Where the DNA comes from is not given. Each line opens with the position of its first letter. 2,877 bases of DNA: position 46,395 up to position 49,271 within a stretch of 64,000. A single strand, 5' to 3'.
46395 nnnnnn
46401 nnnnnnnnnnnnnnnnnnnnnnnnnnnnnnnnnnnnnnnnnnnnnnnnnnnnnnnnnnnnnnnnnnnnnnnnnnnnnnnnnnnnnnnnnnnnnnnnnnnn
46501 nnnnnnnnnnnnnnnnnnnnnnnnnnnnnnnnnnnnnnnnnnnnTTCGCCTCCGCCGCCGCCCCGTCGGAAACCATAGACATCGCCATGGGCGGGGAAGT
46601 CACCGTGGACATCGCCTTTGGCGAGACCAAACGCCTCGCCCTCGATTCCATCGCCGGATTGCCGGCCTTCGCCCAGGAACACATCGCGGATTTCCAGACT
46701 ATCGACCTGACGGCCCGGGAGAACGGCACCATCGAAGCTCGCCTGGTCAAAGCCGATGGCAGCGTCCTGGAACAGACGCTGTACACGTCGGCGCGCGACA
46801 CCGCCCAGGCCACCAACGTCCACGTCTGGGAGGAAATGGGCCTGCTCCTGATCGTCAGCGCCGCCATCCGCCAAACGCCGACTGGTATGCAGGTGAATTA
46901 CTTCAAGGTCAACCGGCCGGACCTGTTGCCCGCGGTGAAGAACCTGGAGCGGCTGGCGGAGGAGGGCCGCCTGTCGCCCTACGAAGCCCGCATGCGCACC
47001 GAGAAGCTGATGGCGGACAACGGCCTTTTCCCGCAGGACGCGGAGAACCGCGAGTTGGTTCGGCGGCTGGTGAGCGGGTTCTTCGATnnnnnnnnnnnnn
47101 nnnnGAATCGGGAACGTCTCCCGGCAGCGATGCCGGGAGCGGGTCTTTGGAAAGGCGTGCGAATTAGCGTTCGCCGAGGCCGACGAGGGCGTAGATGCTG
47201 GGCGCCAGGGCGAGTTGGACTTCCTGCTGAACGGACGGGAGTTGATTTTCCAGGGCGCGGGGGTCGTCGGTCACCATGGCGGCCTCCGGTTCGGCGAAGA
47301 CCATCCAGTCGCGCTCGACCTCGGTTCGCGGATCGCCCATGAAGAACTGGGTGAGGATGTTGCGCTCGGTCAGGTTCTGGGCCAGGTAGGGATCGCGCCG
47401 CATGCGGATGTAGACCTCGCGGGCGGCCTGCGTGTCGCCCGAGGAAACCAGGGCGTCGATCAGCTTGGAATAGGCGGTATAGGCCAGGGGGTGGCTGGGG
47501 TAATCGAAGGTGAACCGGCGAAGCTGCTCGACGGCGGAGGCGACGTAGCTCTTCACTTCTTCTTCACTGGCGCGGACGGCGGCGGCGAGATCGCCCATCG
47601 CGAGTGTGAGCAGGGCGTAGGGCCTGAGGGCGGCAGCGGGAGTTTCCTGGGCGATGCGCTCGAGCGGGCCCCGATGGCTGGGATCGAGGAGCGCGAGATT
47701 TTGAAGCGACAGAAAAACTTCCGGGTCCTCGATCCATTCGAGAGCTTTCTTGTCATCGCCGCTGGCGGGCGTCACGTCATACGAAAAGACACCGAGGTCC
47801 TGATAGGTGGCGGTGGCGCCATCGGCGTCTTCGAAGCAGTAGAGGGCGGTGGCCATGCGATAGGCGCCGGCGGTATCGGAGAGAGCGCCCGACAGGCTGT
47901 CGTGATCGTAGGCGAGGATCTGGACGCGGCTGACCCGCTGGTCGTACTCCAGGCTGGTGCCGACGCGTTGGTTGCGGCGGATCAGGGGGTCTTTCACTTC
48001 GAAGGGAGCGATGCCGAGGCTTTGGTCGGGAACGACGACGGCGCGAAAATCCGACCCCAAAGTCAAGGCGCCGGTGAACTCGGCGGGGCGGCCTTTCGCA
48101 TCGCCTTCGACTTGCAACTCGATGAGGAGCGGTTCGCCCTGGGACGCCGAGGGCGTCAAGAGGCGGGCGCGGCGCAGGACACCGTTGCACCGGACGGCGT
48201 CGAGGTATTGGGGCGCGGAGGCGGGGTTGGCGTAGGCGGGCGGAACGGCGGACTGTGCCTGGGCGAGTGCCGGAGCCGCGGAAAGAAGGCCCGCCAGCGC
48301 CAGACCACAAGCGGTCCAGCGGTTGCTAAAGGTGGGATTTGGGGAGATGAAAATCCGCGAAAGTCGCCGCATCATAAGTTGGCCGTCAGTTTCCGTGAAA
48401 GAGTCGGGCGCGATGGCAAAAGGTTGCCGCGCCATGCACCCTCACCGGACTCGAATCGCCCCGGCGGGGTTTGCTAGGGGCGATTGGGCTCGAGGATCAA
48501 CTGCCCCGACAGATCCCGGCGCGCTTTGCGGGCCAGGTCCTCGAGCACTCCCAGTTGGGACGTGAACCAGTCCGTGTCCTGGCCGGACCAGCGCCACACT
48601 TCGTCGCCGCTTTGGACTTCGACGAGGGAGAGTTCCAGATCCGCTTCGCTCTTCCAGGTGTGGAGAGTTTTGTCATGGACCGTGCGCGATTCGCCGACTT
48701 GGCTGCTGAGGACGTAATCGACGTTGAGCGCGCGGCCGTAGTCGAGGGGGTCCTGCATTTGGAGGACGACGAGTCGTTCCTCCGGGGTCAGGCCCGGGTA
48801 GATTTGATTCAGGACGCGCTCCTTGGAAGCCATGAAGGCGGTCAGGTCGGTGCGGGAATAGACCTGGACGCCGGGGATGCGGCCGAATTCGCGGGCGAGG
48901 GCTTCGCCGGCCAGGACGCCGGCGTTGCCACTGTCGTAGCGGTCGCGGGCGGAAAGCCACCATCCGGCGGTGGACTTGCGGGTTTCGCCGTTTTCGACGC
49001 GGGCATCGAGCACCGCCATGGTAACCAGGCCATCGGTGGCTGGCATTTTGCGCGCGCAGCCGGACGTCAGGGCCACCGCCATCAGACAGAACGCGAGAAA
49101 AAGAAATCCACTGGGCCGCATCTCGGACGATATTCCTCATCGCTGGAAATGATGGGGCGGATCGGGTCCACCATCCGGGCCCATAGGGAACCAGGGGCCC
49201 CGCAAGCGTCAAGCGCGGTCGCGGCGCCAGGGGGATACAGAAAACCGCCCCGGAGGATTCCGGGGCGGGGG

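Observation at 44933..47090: ECF sigma factor fused in-frame to a transmembrane, extracytoplasmic C-terminal domain, immediately downstream of a macro-domain protein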

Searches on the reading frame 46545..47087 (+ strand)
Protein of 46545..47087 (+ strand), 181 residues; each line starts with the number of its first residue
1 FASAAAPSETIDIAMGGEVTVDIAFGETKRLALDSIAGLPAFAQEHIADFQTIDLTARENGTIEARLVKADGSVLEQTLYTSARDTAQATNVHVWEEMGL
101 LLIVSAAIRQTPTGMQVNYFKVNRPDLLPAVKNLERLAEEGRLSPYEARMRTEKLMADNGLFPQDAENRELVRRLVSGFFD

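Call 30: search_solved_structures(query=A5, max_evalue=1)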
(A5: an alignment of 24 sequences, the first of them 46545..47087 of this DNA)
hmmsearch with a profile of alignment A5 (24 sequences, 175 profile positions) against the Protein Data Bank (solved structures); distinct sequences matched with E-value up to 1: 11.
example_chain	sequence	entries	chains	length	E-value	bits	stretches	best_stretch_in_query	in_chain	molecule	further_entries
8bl3_A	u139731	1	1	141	0.00049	23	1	10-72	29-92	scIg12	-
8bl6_A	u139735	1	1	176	0.012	18.5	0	10-38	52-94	dIG14-scdim-EF62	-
6xi3_AAA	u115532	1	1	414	0.13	15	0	3-61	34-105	Large adhesion protein (Lap) involved in biofilm formation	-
9f8e_A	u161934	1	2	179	0.29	13.9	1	13-74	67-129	S-layer protein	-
6kol_A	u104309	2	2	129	0.34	13.7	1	18-51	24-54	Blue (Type 1) copper domain protein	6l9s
6v3p_C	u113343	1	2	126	0.56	13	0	31-82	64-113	IgA FC receptor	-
5tb7_A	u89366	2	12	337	0.59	12.9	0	19-68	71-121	Nitrite reductase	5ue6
6bbw_A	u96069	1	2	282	0.65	12.8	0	7-79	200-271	Major pilin backbone protein T-antigen, T3.2.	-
1kbv_A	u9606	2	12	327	0.67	12.8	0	19-68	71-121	Major outer membrane protein PAN 1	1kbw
5t7a_A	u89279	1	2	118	0.67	12.8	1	24-68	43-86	BH0236 protein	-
7skp_A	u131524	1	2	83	1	12.2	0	10-54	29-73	De novo synthetic protein DIG14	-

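Call 35: predict_structure(alignment_id=A5)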
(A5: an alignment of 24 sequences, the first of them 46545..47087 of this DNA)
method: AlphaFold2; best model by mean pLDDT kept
length: 181 residues; sequences in the alignment: 24
mean_pLDDT: 92.8   pTM: 0.86
mean pLDDT of the five models: 92.8, 92.7, 92.7, 92.6, 92.5
residues with pLDDT >= 90: 144; 70-90: 35; 50-70: 1; < 50: 1
segments of 3 or more residues with pLDDT < 50: none
pLDDT, mean of each block of 10 residues (from residue 1): 85 95 98 90 85 96 94 92 77 92 96 97 97 96 96 97 96 91 82
secondary structure, 60 per line:
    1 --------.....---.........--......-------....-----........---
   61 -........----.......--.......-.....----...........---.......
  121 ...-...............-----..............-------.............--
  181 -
elements in order: E9-13 E17-25 E28-33 H41-44 E50-57 E62-69 E74-80 H83-89 E91-95 E100-110 E114-123 H125-139 H145-158 H166-178

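Call 51: fold_search(model_id=the predicted structure, library=pdb)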
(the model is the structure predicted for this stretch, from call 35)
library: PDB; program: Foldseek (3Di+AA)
matches with E <= 10: 1471; with E <= 0.001: 0
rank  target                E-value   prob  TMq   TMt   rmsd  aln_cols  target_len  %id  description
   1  3q63_E                2.6e-02  0.25  0.20  0.25  10.8       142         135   13  X-ray crystal structure of protein MLL2253 from Mesorhizobium loti, Northeast Structural Genomics Consortium Target Ml (released 2011-01-12)
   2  3tvr                  2.6e-02  0.14  0.17  0.18  17.2       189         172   10  Crystal Structure of Streptomyces coelicolor Polyketide Aromatase/Cyclase whiE-ORFVI (released 2012-04-04)
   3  5l81_A                3.7e-02  0.14  0.16  0.19  14.4       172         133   14  Crystal structure of the PH domain of murine kindlin-3 (released 2017-01-11)
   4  1xfs_A                4.2e-02  0.16  0.14  0.16  17.2       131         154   11  X-Ray Crystal Structure of Protein NE0264 from Nitrosomonas europaea. Northeast Structural Genomics Consortium Target  (released 2004-09-28)
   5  3cm1_A                4.2e-02  0.15  0.17  0.21  16.6       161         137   12  Crystal structure of SsgA-like sporulation-specific cell division protein (YP_290167.1) from Thermobifida fusca YX-ER1 (released 2008-04-01)
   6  7sf9_A                4.5e-02  0.18  0.13  0.11  15.6        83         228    7  Branchiostoma Floridae Violet Fluorescent Protein (released 2022-03-30)
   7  7sfa_D                4.7e-02  0.18  0.13  0.11  15.6        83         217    7  Branchiostoma floridae fluorescent protein LanFP10A2 (released 2022-03-30)
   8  7sfa_A                5.0e-02  0.20  0.13  0.11  15.5        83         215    7  Branchiostoma floridae fluorescent protein LanFP10A2 (released 2022-03-30)
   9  3q63_D                6.0e-02  0.18  0.15  0.19  13.1       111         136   17  X-ray crystal structure of protein MLL2253 from Mesorhizobium loti, Northeast Structural Genomics Consortium Target Ml (released 2011-01-12)
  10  7sf9_D                6.0e-02  0.16  0.13  0.12  16.1        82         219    8  Branchiostoma Floridae Violet Fluorescent Protein (released 2022-03-30)
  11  3q63_B                6.4e-02  0.16  0.20  0.25  14.6       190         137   11  X-ray crystal structure of protein MLL2253 from Mesorhizobium loti, Northeast Structural Genomics Consortium Target Ml (released 2011-01-12)
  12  3q63_A                6.8e-02  0.21  0.15  0.20  11.5        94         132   17  X-ray crystal structure of protein MLL2253 from Mesorhizobium loti, Northeast Structural Genomics Consortium Target Ml (released 2011-01-12)
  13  9p6i_H                7.7e-02  0.16  0.17  0.19  25.6        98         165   22  Crystal Structure of the Histidine Kinase VC2136 from Vibrio cholerae serotype O1 (released 2025-08-20)
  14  4hvf_A                7.7e-02  0.16  0.14  0.12  14.9        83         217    7  Crystal structure of green fluorescent protein lanGFP(Branchiostoma Lanceolatum) (released 2013-09-18)
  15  2rer                  7.7e-02  0.12  0.18  0.21  15.5       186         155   10  Crystal structure of the aromatase/cyclase domain of TcmN from Streptomyces glaucescens (released 2008-04-22)
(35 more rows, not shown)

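Call 68: search_protein_families(library=ncbifam, alignment_id=A5, max_evalue=0.1)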
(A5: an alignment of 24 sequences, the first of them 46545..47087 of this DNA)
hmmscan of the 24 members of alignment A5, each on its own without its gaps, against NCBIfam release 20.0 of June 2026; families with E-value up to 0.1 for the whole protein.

A. member 1, window:46545-47087:+ (181 aa): 0 families

B. families by the number of members that match (of 24 scanned): 2 families
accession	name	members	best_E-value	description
TIGR04153.1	cyanosortA_assc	1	0.039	cyanoexosortase A system-associated protein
NF009825.0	PRK13302.1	1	0.075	aspartate dehydrogenase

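Call 69: search_protein_families(library=pfam, alignment_id=A5, max_evalue=0.1)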
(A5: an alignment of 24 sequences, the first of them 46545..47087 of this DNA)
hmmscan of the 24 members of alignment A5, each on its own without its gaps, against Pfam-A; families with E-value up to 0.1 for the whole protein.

A. member 1, window:46545-47087:+ (181 aa): 0 families

B. families by the number of members that match (of 24 scanned): 7 families
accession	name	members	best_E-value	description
PF04865.19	Baseplate_J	1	0.008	Baseplate J-like protein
PF22558.3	REase-ARP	1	0.038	Restriction Endonuclease associating with ARP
PF17481.7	Phage_sheath_domII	1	0.051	Phage tail sheath protein beta-sandwich domain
PF14439.12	Bd3614-deam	1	0.075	Bd3614-like deaminase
PF02831.20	gpW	1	0.075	gpW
PF01483.27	P_proprotein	1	0.076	Proprotein convertase P-domain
PF18166.6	pP_pnuc_2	1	0.078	Predicted pPIWI-associating nuclease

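Call 70: find_homologous_proteins(query=A5, max_evalue=0.001)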
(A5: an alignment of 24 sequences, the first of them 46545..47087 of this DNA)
Query A5 (24 sequences): 4385 candidates shared short words with the query, none scored E <= 0.001.

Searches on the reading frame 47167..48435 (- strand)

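Call 4: search_protein_families(library=pfam, proteins=[window:47167-48435:-], max_evalue=0.01)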
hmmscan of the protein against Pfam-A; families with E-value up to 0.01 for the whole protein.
window:47167-48435:- (423 aa): 1 family
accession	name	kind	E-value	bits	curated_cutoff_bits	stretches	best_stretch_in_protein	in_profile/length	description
PF01535.26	PPR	-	0.0059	17.2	25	0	321-348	2-29/31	PPR repeat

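Call 6: search_protein_families(library=ncbifam, proteins=[window:47167-48435:-], max_evalue=0.01)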
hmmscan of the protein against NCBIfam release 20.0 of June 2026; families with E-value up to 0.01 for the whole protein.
window:47167-48435:- (423 aa): 2 families
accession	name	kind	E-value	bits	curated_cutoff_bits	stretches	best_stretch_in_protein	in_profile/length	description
TIGR00756.2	PPR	repeat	0.0046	17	20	0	321-347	2-28/35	pentatricopeptide repeat protein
TIGR02795.1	tol_pal_ybgF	equivalog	0.0069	17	90.1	0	299-345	19-65/119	tol-pal system protein YbgF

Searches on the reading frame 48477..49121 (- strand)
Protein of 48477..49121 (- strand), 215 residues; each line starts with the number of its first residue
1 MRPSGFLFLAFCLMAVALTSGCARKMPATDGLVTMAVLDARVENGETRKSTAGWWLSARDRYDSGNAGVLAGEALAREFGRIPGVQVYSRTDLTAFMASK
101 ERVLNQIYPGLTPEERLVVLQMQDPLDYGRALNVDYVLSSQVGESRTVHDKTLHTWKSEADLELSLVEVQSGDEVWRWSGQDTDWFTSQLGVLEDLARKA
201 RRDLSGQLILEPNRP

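Call 4: search_protein_families(library=pfam, proteins=[window:48477-49121:-], max_evalue=0.01)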
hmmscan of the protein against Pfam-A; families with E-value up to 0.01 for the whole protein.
window:48477-49121:- (215 aa): 0 families

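Call 6: search_protein_families(library=ncbifam, proteins=[window:48477-49121:-], max_evalue=0.01)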
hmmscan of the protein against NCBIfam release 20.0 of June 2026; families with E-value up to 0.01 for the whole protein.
window:48477-49121:- (215 aa): 1 family
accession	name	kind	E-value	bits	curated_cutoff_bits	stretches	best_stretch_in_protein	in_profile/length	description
TIGR02722.1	lp_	equivalog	0.0072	16.4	110.55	0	128-177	136-182/189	penicillin-binding protein activator LpoB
